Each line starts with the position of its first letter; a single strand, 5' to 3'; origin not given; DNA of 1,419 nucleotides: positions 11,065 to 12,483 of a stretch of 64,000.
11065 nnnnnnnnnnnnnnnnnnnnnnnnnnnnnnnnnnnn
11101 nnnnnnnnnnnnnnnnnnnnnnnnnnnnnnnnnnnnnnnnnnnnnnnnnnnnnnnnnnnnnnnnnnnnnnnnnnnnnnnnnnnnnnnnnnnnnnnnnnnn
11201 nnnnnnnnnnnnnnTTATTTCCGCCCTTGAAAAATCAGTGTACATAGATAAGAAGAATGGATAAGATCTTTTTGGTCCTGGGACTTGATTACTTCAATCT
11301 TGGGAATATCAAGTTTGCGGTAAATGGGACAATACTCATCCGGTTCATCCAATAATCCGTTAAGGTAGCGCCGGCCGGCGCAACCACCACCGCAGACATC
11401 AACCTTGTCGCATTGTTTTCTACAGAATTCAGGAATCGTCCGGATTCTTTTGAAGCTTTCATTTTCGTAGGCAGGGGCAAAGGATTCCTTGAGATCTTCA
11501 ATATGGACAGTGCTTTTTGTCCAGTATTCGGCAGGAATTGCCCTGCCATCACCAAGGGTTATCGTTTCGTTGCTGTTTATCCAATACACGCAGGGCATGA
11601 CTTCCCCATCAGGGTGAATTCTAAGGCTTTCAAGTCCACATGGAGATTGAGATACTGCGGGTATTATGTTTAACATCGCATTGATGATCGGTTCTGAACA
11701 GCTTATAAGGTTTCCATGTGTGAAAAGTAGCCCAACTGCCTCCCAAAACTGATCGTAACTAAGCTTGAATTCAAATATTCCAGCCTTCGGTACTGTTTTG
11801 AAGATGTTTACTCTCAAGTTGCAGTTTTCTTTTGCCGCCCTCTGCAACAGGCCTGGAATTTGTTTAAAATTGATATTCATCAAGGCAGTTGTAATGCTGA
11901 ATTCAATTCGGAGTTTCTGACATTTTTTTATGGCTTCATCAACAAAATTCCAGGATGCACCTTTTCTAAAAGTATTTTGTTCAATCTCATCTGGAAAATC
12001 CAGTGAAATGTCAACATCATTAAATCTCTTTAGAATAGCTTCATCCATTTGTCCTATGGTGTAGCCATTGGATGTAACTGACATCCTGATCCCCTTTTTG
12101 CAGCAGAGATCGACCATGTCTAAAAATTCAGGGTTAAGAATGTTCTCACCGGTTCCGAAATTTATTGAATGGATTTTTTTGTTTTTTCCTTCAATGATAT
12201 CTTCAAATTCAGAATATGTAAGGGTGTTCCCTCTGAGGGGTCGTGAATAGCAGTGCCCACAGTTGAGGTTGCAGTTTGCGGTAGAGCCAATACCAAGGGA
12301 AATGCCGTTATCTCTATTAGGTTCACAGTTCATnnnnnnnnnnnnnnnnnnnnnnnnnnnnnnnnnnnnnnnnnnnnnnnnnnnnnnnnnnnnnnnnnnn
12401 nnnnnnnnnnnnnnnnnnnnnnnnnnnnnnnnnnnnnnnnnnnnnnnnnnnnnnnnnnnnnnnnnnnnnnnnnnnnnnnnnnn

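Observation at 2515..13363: Transketolase + transaldolase + two aminotransferases + three tandem SPASM radical-SAM enzymes + a B12-radical-SAM in one operon: candidate undescribed carbohydrate/aminopolyol pathway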

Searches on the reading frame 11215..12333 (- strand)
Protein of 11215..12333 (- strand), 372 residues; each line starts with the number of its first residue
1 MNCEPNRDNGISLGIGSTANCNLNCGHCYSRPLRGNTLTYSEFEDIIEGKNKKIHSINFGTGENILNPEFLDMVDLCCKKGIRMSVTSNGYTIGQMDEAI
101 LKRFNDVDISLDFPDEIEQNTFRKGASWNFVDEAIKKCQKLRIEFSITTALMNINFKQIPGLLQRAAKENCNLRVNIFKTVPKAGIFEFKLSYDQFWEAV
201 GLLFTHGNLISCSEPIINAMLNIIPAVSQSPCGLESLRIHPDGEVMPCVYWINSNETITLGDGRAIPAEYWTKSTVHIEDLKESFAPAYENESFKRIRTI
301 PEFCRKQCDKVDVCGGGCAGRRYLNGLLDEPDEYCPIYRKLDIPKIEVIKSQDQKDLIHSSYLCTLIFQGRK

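Call 3: search_protein_families(library=pfam, proteins=[window:11215-12333:-])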
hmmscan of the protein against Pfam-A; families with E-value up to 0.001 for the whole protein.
window:11215-12333:- (372 aa): 2 families
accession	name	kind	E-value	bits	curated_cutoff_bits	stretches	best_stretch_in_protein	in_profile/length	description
PF04055.27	Radical_SAM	-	2.6e-16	60.7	29.5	1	18-164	4-164/166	Radical SAM superfamily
PF13186.11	SPASM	-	0.00016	22.3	21.5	1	233-308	4-66/67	Iron-sulfur cluster-binding domain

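Call 4: search_protein_families(library=ncbifam, proteins=[window:11215-12333:-])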
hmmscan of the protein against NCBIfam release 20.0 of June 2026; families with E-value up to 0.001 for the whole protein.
window:11215-12333:- (372 aa): 45 families (the best 25 are shown)
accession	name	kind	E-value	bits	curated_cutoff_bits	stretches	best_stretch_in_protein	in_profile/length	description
TIGR04303.1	GeoRSP_rSAM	equivalog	1.6e-20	73.9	400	1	19-335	13-324/325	GeoRSP system radical SAM/SPASM protein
TIGR03962.1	mycofact_rSAM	equivalog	3.3e-20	72.5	265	1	11-335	12-331/339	mycofactocin radical SAM maturase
TIGR04317.1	W_rSAM_matur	equivalog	5.7e-18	65.1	380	1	15-300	8-301/349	tungsten cofactor oxidoreductase radical SAM maturase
TIGR04055.1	rSAM_NirJ2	equivalog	1.1e-15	58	500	1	17-182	6-176/326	putative heme d1 biosynthesis radical SAM protein NirJ2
TIGR04054.1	rSAM_NirJ1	equivalog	5.8e-12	44.9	650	1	15-172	40-203/387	putative heme d1 biosynthesis radical SAM protein NirJ1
TIGR02666.1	moaA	equivalog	6.8e-12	45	284.05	1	15-182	14-196/336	GTP 3',8-cyclase MoaA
NF038283.1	viperin_w_prok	equivalog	1e-11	44.5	180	1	18-159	9-170/281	viperin family antiviral radical SAM protein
TIGR04051.1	rSAM_NirJ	equivalog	2.2e-11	43.4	515.45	1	20-170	11-167/354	heme d1 biosynthesis radical SAM protein NirJ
NF001199.0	PRK00164.2-1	equivalog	1.4e-10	40.8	231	1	12-175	13-184/308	GTP 3',8-cyclase MoaA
NF033640.1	N_Twi_rSAM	subfamily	1.5e-10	40.8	170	1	42-177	161-309/398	twitch domain-containing radical SAM protein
TIGR04546.1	rSAM_ahbC_deAc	equivalog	2e-10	40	650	1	18-171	46-205/390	12,18-didecarboxysiroheme deacetylase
TIGR04545.1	rSAM_ahbD_hemeb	equivalog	2.1e-10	40.6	500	1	18-182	7-177/339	heme b synthase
TIGR02668.1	moaA_archaeal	equivalog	3.4e-10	39.4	325.25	1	13-182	12-190/303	GTP 3',8-cyclase MoaA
NF041298.1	rSAM_mat_DynA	equivalog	3.9e-09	36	450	1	17-338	7-342/356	dynobactin maturation radical SAM/SPASM protein DynA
TIGR04084.1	rSAM_AF0577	subfamily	7.9e-09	34.9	225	1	18-144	4-131/347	TIGR04084 family radical SAM/SPASM domain-containing protein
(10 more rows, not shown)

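Call 24: search_solved_structures(query=window:11215-12333:-, max_evalue=0.001)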
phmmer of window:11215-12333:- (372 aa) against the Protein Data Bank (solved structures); distinct sequences matched with E-value up to 0.001: 3.
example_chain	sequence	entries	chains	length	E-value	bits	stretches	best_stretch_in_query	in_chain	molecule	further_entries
9dfu_A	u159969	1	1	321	2.2e-06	30.2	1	12-158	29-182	Radical SAM core domain-containing protein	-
9dfn_A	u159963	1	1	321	2.9e-06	29.8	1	12-158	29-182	Radical SAM core domain-containing protein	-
7tol_A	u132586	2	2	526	6.4e-05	25.4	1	4-173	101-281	glycerol dibiphytanyl glycerol tetraether - macrocyclic archaeol synthase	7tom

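Call 29: find_homologous_proteins(query=window:11215-12333:-, max_evalue=1e-20)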
Query window:11215-12333:- (372 aa): 370 proteins with E <= 1e-20 among 1757 candidates; the best 120 are listed.
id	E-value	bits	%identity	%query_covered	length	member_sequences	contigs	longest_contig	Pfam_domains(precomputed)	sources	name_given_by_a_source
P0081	3.6e-258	874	100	100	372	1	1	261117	PF04055.28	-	-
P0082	6.0e-178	610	70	98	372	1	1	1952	PF04055.28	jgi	-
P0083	6.7e-178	610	70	97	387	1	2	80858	PF04055.28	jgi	jgi:radical SAM protein with 4Fe4S-binding SPASM domain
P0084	1.7e-177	608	68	98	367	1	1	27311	PF04055.28,PF13353.12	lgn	-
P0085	1.2e-174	599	68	99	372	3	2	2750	PF04055.28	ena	-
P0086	6.6e-173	593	69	97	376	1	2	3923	PF04055.28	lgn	-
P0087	3.6e-165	568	66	97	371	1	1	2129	PF04055.28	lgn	-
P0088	4.9e-164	564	63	97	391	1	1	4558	PF04055.28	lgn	-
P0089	1.6e-163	562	66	97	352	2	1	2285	PF13186.12,PF04055.28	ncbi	-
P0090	3.4e-162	558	64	98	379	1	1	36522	PF04055.28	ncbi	-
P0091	1.4e-159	549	64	98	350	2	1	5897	PF04055.28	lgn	-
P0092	4.5e-158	544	64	98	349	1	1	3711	PF04055.28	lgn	-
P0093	1.1e-154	533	65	98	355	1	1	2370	PF13186.12,PF04055.28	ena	-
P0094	2.5e-154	532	64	98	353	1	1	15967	PF04055.28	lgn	-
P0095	1.7e-151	523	62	100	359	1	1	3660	PF04055.28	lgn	-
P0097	1.6e-147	510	61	97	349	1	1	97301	PF04055.28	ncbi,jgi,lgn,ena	ncbi:MAG: radical SAM protein [Candidatus Omnitrophota bacterium]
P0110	2.3e-134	466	56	98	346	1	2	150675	PF04055.28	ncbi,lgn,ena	-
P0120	1.9e-112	394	51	98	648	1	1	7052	PF00483.30,PF04055.28,PF12804.14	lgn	-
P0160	8.0e-74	267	43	96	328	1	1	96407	PF04055.28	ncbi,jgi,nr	ncbi:MAG: radical SAM protein [Oscillospiraceae bacterium]|jgi:radical SAM protein with 4Fe4S-bindin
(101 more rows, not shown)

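Call 30: find_encoding_contigs(protein=P0097, flank=10000, max_places=1)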
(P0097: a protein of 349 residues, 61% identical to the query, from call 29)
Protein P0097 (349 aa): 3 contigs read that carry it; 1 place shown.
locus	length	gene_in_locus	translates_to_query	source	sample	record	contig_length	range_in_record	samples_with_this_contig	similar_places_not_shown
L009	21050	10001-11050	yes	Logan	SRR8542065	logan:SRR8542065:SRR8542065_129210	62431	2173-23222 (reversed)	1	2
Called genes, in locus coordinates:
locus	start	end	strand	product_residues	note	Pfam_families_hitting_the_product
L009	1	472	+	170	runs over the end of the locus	PF19480:DUF6016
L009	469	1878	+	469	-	PF13469:Sulfotransfer_3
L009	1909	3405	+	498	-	PF02310:B12-binding, PF04055:Radical_SAM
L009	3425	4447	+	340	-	PF01808:AICARFT_IMPCHas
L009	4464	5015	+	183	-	PF01583:APS_kinase, PF13238:AAA_18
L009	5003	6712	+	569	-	PF13522:GATase_6, PF13537:GATase_7, PF00733:Asn_synthase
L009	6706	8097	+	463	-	PF00171:Aldedh, PF05893:LuxC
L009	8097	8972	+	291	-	PF00892:EamA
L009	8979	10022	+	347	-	PF04055:Radical_SAM, PF13186:SPASM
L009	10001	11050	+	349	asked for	PF04055:Radical_SAM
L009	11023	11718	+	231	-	PF00596:Aldolase_II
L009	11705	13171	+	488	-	PF04055:Radical_SAM, PF13353:Fer4_12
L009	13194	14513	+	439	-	PF00155:Aminotran_1_2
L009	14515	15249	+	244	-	PF01048:PNP_UDP_1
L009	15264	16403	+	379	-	PF14306:PUA_2, PF01747:ATP-sulfurylase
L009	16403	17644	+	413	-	-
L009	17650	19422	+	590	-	PF00664:ABC_membrane, PF02463:SMC_N (faint), PF00005:ABC_tran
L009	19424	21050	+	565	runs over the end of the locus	-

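Call 31: find_encoding_contigs(protein=P0120, flank=10000, max_places=1)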
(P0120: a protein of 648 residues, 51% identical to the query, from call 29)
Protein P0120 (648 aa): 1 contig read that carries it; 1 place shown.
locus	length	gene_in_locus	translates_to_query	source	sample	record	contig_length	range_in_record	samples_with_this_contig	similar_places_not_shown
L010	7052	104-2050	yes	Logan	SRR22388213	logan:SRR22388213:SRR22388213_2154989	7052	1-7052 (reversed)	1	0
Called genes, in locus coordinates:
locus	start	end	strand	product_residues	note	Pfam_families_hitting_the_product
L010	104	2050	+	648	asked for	PF00483:NTP_transferase, PF12804:NTP_transf_3, PF04055:Radical_SAM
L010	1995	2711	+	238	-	PF00596:Aldolase_II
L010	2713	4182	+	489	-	PF04055:Radical_SAM, PF13353:Fer4_12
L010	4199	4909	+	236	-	PF00483:NTP_transferase, PF12804:NTP_transf_3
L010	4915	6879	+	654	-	PF00456:Transketolase_N, PF13292:DXP_synthase_N (weak), PF00676:E1_dh, PF02775:TPP_enzyme_C (faint), PF02779:Transket_pyr, PF02780:Transketolase_C, PF22613:Transketolase_C_1 (weak)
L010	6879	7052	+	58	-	?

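Call 32: find_encoding_contigs(protein=P0160, flank=10000, max_places=1)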
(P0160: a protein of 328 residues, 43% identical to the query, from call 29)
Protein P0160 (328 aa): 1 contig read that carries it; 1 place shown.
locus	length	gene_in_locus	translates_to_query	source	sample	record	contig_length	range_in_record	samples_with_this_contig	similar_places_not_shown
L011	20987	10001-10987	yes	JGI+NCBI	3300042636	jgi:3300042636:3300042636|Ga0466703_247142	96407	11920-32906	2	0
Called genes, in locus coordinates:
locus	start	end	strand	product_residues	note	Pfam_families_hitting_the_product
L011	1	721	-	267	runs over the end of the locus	PF20379:DUF6674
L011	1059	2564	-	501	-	PF02195:ParB_N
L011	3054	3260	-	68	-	-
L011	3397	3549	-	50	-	-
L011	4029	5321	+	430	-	PF04326:SLFN_AlbA_2, PF13749:HATPase_c_4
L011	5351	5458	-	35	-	-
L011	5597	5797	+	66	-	-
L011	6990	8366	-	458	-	PF28494:GlyRS_ins_1 (weak), PF00587:tRNA-synt_2b, PF03129:HGTP_anticodon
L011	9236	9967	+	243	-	PF00782:DSPc (faint), PF00102:Y_phosphatase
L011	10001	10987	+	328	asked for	PF04055:Radical_SAM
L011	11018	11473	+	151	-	PF00293:NUDIX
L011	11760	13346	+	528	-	PF12706:Lactamase_B_2 (faint), PF13483:Lactamase_B_3 (faint), PF13646:HEAT_2 (faint), PF02985:HEAT (faint)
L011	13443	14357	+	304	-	PF04055:Radical_SAM, PF13186:SPASM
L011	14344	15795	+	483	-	PF04055:Radical_SAM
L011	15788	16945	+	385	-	PF00438:S-AdoMet_synt_N, PF02772:S-AdoMet_synt_M, PF02773:S-AdoMet_synt_C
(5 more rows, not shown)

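Call 33: search_protein_families(library=ncbifam, proteins=[L009:14515-15249:+, L009:16403-17644:+, L009:11023-11718:+, L010:4199-4909:+], max_evalue=1e-8)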
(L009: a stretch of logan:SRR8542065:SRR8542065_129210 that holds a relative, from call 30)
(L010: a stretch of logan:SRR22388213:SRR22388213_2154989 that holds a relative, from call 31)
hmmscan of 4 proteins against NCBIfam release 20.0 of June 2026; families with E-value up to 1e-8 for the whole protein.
L009:14515-15249:+ (244 aa): 0 families

L009:16403-17644:+ (413 aa): 1 family
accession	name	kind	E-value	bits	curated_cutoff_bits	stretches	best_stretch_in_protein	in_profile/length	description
TIGR04372.1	glycosyl_04372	domain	9.9e-69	230.9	45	1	179-386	2-207/207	TIGR04372 family glycosyltransferase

L009:11023-11718:+ (231 aa): 4 families
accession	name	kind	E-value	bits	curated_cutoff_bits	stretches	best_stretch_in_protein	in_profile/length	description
NF040649.1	FucA_Meth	equivalog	4e-13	49.7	250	1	42-201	9-160/179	L-fuculose phosphate aldolase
NF006672.0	PRK09220.1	equivalog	7.4e-11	41.8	226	0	57-136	31-102/209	methylthioribulose 1-phosphate dehydratase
TIGR03328.1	salvage_mtnB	equivalog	8.5e-11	41.7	137.05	1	55-136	15-89/194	methylthioribulose 1-phosphate dehydratase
NF006413.0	PRK08660.1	equivalog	9.1e-10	38.7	203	1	56-205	21-165/184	aldolase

L010:4199-4909:+ (236 aa): 10 families
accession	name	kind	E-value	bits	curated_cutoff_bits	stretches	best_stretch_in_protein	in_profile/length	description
TIGR03992.1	Arch_glmU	subfamily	7.3e-21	74.5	292.1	1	1-218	1-222/393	bifunctional sugar-1-phosphate nucleotidylyltransferase/acetyltransferase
NF041313.1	UDPGP_AglF_Halo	equivalog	6.6e-17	61.7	400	1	1-136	1-142/234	UTP--glucose-1-phosphate uridylyltransferase AglF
TIGR01208.1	rmlA_long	equivalog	3.5e-13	49.2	320.25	1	2-234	1-238/353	glucose-1-phosphate thymidylyltransferase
NF041173.1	Sug_nt_acttase_Thmprot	equivalog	5.3e-13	48.7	600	1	1-217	1-214/405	bifunctional sugar-1-phosphate nucleotidylyltransferase/acetyltransferase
NF045761.1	NAMPUrTaseMurU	equivalog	1.5e-12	47.9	250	1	1-65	1-65/226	N-acetylmuramate alpha-1-phosphate uridylyltransferase MurU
NF041135.1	IPPtranDIPPsyn_Thcocales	equivalog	7.7e-12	44.9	580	1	1-226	1-213/419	bifunctional L-myo-inositol-1-phosphate cytidylyltransferase/CDP-L-myo-inositol myo-inositolphosphotransferase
NF049965.1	GlMnHpPGnyltfHddC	equivalog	1.4e-10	41.2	300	1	1-133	1-135/221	D-glycero-D-manno-heptose 1-phosphate guanosyltransferase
NF045665.1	NTPtran_DVU1551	equivalog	1.7e-10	40.5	315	1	1-96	1-91/359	DVU_1551 family NTP transferase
NF052502.1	man1P_GTase_Rv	exception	3.2e-10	39.4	440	1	2-116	2-120/352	mannose-1-phosphate guanylyltransferase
TIGR01099.1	galU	equivalog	5e-09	36.1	326.8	1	1-64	2-65/261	UTP--glucose-1-phosphate uridylyltransferase GalU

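Call 42: find_related_loci(query=A1, collection=genome_contigs, flank=10000)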
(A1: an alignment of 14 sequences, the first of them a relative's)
Query A1 (372 aa) in genome_contigs; peptide patterns used: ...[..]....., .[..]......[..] (x = any residue, [..] = any of these).
600 stretches matched a pattern (row limit reached: there are more); 463 encode a relative of the query (tblastn E <= 1e-3); the best 80 are kept; 80 distinct loci.
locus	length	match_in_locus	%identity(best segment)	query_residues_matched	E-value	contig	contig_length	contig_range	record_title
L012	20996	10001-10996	38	11-371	6e-77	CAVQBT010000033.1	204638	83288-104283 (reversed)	MAG: uncultured delta proteobacterium isolate MFD02923.bin.2.3 genome assembly, contig: contig_35764, whole genome shotg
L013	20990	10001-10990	38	11-368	4e-73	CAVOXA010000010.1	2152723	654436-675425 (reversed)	MAG: uncultured Chloroflexia bacterium isolate MFD09964.bin.2.208 genome assembly, contig: contig_4639, whole genome sho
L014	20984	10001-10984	38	10-368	7e-73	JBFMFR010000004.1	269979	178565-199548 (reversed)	MAG: Chloroflexota bacterium isolate MAG276 MAG276_4, whole genome shotgun sequence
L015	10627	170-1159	36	11-369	1e-72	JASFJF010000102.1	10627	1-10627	MAG: Desulfobacterales bacterium isolate D0608S20remetaG_sub_Bin_263 D0608S20remetaG_FD_scaffold_1436_c1, whole genome s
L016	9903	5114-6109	36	11-371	1e-72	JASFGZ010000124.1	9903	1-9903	MAG: Desulfobacterales bacterium isolate D0606U20metaG_Bin_82 D0606U20metaG_FD_scaffold_540_c1, whole genome shotgun seq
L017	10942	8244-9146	40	12-339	5e-72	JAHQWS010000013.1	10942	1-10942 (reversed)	MAG: Promethearchaeia archaeon isolate ABR15 NODE_1148_length_10942_cov_4, whole genome shotgun sequence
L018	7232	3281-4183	37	11-338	3e-71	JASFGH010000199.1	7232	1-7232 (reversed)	MAG: Desulfobacterales bacterium isolate D0606U02metaG_Bin_318 D0606U02metaG_FD_scaffold_1909_c1, whole genome shotgun s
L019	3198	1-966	37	12-367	3e-69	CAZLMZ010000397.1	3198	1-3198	MAG TPA_asm: uncultured Anaerolineae bacterium isolate binchicken_co81_400 genome assembly, contig: NODE_64444_length_31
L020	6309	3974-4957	37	10-368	1e-68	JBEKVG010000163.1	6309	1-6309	MAG: Anaerolineales bacterium isolate SPRUCE 59 SPRUCE_59_163, whole genome shotgun sequence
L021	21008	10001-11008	31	9-369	5e-65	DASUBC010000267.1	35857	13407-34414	MAG TPA_asm: Thermomicrobiales bacterium isolate SMAG_U2511 k141_1160753, whole genome shotgun sequence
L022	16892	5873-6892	30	14-366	8e-33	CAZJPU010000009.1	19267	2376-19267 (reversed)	MAG TPA_asm: Candidatus Woesearchaeota archaeon isolate binchicken_co181_604 genome assembly, contig: NODE_4530_length_1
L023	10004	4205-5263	26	11-368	7e-30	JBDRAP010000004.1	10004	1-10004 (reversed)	MAG: bacterium isolate MEGAHIT-group-1.1006 k141_10387, whole genome shotgun sequence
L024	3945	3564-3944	37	10-138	2e-26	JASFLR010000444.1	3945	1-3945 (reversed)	MAG: Anaerolineae bacterium isolate D0817M12metaG_sub_Bin_293 D0817M12metaG_FD_scaffold_6081_c1, whole genome shotgun se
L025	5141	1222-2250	28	14-369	3e-24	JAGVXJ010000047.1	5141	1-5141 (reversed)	Candidatus Pacearchaeota archaeon isolate RIFOXYB1_FULL_32_8.8 rifoxyb1_full_scaffold_7067, whole genome shotgun sequenc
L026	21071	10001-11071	26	12-367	4e-22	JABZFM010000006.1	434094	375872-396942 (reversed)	MAG: Desulfobacteraceae bacterium isolate Grevelingen_8MPa_metabat2.60 scaffold_84, whole genome shotgun sequence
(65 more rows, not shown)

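Call 45: find_encoding_contigs(protein=P0090, flank=10000, max_places=1)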
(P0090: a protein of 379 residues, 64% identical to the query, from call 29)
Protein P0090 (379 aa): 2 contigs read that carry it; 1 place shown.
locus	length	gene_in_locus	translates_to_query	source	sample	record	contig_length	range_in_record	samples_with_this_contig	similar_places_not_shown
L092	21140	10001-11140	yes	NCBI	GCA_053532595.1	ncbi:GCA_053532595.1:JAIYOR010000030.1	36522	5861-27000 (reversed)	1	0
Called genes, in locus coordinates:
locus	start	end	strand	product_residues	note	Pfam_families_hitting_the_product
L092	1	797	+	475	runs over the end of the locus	PF02310:B12-binding, PF04055:Radical_SAM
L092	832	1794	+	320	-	PF00535:Glycos_transf_2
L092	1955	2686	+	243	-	PF01066:CDP-OH_P_transf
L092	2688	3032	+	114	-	-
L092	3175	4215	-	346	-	PF13353:Fer4_12 (faint), PF04055:Radical_SAM, PF13186:SPASM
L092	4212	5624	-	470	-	PF02310:B12-binding, PF04055:Radical_SAM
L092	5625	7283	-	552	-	PF02366:PMT, PF13231:PMT_2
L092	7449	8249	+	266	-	PF05401:NodS (faint), PF05175:MTS (weak), PF13489:Methyltransf_23, PF13847:Methyltransf_31, PF08241:Methyltransf_11, PF08242:Methyltransf_12, PF13649:Methyltransf_25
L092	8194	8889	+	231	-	PF00596:Aldolase_II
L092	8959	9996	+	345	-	PF04055:Radical_SAM, PF13186:SPASM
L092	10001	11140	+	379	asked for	PF04055:Radical_SAM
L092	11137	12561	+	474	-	PF13353:Fer4_12, PF04055:Radical_SAM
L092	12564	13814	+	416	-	PF00155:Aminotran_1_2, PF01053:Cys_Met_Meta_PP (weak)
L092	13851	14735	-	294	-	PF00892:EamA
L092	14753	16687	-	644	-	PF00456:Transketolase_N, PF13292:DXP_synthase_N (weak), PF02779:Transket_pyr, PF02780:Transketolase_C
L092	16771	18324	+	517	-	PF01663:Phosphodiest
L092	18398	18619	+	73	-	-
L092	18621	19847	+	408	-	PF00884:Sulfatase, PF01663:Phosphodiest, PF16347:SGSH_C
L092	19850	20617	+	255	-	PF01507:PAPS_reduct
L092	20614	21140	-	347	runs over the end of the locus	PF13439:Glyco_transf_4, PF00534:Glycos_transf_1, PF13692:Glyco_trans_1_4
